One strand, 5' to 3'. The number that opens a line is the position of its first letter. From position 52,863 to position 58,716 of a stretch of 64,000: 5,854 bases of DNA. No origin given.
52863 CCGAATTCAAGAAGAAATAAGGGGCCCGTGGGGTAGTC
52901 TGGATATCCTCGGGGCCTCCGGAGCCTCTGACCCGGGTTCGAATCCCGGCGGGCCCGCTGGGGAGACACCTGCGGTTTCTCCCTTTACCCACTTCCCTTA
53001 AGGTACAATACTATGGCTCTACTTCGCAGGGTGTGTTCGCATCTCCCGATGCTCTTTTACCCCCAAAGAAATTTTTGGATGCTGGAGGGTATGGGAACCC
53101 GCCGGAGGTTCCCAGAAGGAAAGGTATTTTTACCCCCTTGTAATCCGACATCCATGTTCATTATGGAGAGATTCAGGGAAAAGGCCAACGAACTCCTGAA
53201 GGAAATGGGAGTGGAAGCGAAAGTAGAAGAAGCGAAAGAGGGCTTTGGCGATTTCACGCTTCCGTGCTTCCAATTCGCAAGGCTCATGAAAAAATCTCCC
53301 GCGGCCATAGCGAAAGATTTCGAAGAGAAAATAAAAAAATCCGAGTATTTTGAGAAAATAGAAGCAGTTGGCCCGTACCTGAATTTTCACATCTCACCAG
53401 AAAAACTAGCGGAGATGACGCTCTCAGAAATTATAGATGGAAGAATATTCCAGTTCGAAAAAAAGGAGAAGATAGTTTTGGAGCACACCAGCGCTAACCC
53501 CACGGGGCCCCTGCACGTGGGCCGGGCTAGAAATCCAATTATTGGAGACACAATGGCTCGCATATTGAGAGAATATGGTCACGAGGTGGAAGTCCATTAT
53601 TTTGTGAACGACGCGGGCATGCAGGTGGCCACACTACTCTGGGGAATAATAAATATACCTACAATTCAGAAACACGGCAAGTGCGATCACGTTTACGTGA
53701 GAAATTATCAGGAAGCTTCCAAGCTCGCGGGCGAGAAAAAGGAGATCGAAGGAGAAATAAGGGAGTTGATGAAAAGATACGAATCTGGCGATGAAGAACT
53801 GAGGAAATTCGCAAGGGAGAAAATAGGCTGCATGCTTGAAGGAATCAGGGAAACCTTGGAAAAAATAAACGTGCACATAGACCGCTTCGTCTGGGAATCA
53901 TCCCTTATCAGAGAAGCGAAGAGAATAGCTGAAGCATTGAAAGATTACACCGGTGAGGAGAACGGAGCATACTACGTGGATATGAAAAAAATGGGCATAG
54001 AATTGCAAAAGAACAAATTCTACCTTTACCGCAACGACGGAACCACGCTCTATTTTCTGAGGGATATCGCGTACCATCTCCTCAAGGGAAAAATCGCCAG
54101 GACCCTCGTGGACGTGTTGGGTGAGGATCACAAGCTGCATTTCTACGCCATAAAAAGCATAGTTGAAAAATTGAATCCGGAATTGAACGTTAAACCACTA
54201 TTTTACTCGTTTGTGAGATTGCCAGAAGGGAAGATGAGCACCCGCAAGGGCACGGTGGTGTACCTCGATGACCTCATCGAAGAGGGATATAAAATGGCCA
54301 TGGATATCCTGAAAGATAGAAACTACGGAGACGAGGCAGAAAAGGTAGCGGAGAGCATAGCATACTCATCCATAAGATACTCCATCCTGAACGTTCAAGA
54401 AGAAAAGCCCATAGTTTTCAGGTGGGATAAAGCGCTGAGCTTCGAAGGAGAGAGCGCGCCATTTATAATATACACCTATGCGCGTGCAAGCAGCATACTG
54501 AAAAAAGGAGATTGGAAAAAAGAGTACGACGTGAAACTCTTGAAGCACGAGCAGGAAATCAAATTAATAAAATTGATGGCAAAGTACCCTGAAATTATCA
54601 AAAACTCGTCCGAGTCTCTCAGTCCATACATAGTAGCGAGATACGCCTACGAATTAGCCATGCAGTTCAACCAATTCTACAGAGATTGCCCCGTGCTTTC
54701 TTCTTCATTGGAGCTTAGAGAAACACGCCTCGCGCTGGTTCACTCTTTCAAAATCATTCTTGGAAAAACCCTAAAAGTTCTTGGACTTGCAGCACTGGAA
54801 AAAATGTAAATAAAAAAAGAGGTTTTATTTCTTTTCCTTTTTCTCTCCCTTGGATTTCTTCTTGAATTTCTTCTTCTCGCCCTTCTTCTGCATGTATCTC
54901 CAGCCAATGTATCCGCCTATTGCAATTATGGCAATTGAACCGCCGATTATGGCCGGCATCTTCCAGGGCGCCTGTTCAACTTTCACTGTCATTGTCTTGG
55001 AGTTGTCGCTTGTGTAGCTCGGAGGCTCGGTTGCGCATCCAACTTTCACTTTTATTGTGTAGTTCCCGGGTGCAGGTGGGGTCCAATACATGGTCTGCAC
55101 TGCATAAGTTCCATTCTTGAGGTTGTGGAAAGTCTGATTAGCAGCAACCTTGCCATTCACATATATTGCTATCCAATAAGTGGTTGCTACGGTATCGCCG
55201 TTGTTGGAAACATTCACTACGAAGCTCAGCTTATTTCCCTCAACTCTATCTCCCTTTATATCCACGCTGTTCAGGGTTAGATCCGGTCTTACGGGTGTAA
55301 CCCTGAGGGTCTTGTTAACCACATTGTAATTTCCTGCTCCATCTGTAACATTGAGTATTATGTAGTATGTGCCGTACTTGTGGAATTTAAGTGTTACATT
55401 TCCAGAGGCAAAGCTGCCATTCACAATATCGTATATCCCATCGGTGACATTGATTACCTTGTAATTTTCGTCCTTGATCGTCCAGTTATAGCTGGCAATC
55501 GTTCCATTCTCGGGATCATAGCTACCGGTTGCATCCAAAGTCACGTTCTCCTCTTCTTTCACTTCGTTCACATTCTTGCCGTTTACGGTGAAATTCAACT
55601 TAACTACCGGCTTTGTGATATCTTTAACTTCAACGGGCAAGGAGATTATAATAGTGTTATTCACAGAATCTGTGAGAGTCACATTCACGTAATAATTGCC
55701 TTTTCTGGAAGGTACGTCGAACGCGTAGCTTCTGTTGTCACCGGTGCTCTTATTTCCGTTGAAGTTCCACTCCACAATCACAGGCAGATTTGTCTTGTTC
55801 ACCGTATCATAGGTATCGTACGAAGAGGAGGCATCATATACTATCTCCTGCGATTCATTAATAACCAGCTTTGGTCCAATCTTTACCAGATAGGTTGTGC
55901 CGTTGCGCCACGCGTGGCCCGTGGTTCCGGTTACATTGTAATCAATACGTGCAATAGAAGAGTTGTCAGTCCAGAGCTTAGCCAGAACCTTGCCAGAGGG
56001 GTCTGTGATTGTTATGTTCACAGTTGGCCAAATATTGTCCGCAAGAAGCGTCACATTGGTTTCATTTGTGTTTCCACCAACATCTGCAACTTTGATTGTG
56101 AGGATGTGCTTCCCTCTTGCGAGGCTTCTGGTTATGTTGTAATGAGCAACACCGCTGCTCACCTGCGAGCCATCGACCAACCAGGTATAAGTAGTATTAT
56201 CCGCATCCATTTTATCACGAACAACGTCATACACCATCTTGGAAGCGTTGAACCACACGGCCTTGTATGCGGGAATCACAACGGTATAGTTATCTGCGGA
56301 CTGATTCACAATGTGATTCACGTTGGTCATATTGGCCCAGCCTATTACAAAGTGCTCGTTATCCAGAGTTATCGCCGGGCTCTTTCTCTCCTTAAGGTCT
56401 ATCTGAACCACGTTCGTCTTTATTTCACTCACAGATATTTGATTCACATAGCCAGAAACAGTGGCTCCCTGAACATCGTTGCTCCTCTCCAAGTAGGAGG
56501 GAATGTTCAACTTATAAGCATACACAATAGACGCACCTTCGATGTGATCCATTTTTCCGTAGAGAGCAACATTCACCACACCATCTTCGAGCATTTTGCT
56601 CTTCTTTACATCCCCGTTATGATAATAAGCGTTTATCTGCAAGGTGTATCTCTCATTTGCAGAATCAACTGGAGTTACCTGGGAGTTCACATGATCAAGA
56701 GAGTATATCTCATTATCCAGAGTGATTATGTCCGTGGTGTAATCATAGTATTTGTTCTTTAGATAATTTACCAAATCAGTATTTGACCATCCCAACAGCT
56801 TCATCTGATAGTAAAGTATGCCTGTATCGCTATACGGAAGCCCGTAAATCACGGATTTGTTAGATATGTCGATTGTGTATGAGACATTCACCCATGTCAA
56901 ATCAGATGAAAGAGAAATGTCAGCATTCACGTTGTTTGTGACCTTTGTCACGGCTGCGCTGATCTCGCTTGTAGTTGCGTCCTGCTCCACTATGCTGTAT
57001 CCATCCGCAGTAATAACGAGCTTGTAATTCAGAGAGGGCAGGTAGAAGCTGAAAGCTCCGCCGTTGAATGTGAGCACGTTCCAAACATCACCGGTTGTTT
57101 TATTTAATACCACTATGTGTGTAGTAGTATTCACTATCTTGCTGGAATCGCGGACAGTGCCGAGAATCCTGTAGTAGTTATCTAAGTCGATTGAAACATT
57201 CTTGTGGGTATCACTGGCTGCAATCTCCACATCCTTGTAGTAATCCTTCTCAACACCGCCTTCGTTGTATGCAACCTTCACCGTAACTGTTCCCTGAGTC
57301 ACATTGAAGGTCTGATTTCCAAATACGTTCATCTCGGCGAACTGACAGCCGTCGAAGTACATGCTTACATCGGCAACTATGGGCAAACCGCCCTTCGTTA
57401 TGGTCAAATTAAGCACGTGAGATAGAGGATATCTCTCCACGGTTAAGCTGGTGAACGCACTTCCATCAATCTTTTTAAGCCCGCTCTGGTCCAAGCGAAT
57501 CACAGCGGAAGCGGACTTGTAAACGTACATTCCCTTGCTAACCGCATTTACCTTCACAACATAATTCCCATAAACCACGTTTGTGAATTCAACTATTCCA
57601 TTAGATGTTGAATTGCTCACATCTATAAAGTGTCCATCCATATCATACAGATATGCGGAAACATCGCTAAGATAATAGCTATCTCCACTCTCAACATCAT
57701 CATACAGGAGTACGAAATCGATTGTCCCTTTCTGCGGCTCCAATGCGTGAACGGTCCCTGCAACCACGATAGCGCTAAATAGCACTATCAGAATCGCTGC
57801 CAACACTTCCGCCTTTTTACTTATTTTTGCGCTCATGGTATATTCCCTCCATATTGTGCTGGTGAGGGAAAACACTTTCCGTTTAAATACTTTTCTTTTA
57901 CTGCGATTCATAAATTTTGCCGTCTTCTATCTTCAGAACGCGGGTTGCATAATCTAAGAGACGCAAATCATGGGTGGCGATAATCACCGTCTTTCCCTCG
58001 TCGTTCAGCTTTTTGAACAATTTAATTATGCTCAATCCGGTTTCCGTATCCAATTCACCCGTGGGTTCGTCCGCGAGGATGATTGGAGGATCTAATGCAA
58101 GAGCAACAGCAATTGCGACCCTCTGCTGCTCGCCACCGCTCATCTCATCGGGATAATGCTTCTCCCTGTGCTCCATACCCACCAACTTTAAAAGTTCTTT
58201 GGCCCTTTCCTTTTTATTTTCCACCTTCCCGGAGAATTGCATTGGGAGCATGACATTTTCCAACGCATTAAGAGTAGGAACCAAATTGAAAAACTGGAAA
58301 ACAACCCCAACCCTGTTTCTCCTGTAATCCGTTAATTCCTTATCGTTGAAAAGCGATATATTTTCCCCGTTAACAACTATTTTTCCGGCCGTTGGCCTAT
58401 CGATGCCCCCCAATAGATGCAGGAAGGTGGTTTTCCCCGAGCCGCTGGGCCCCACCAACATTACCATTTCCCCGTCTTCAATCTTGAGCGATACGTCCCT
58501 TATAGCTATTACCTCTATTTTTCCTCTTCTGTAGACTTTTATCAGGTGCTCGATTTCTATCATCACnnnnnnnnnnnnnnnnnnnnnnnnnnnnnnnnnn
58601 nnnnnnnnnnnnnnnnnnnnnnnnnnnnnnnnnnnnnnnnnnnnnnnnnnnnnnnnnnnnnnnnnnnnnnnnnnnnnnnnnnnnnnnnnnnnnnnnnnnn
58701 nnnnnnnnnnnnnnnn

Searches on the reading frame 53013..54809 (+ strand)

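Call 85: search_protein_families(library=pfam, proteins=[window:53013-54809:+], max_evalue=0.00001)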
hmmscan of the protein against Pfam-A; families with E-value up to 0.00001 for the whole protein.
window:53013-54809:+ (598 aa): 3 families
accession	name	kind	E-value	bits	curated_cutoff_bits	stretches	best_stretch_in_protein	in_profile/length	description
PF00750.26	tRNA-synt_1d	-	4e-32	112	23.3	1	147-471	15-349/349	tRNA synthetases class I (R), catalytic domain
PF05746.21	DALR_1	-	9e-31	106.8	22.3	1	485-598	1-117/117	DALR anticodon binding domain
PF03485.21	Arg_tRNA_synt_N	-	5.2e-15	56.3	21.5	1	53-127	6-85/85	Arginyl tRNA synthetase N terminal domain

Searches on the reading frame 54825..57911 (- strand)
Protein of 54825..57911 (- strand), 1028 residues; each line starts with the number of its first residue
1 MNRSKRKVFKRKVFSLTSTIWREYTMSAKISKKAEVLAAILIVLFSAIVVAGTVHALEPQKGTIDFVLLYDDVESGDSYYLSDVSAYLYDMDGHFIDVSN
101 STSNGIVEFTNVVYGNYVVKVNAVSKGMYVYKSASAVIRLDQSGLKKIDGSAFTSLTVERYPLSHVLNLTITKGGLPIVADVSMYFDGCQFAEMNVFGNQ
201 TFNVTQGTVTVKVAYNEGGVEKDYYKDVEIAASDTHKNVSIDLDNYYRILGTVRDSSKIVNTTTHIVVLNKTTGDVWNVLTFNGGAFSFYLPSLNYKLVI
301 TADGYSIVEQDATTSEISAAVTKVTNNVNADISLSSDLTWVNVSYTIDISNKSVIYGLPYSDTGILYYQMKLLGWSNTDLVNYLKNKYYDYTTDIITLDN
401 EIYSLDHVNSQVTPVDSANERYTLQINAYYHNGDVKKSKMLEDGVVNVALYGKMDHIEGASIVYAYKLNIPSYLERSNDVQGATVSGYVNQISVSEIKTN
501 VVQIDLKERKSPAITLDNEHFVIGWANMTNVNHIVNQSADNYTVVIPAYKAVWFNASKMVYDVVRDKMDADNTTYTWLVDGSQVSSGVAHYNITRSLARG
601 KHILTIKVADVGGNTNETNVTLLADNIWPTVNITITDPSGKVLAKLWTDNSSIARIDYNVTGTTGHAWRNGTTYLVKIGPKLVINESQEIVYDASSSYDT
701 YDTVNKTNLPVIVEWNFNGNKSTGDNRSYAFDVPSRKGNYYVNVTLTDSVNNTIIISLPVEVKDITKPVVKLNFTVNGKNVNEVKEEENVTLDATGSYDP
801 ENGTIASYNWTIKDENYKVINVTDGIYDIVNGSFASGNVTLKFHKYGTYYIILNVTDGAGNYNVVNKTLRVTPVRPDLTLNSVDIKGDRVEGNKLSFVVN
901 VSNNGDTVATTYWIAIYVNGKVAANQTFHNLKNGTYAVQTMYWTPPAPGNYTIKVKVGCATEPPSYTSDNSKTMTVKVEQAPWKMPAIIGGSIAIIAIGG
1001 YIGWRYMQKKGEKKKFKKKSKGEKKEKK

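Call 85: search_protein_families(library=pfam, proteins=[window:54825-57911:-], max_evalue=0.00001)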
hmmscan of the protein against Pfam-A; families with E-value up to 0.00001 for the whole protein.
window:54825-57911:- (1028 aa): 5 families
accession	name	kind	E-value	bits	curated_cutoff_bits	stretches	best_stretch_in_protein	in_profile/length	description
PF07705.17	CARDB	-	2.3e-11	44.2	22.7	1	875-957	1-83/101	CARDB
PF18911.6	PKD_4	-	1.4e-08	35.1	27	0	780-872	10-84/85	PKD domain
PF06832.18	BiPBP_C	-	6.3e-07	29.7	26.8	0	571-617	42-87/90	Penicillin-Binding Protein C-terminus Family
PF00801.26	PKD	-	8.9e-07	29.3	23.5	0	774-863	2-73/80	PKD domain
PF13620.12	CarboxypepD_reg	-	1.1e-06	29.3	32.3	1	249-316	2-71/82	Carboxypeptidase regulatory-like domain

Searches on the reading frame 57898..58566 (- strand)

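Call 87: search_protein_families(library=pfam, proteins=[window:57898-58566:-], max_evalue=0.001)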
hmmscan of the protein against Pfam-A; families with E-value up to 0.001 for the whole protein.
window:57898-58566:- (222 aa): 3 families
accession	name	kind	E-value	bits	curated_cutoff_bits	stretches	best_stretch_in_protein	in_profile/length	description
PF00005.33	ABC_tran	-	1.6e-35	123.1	25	1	23-169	2-136/137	ABC transporter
PF13304.12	AAA_21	-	2.7e-10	41.3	27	1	113-205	213-304/304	AAA domain, putative AbiEii toxin, Type IV TA system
PF02463.25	SMC_N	-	1.4e-07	31.6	40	1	115-214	113-212/220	RecF/RecN/SMC N terminal domain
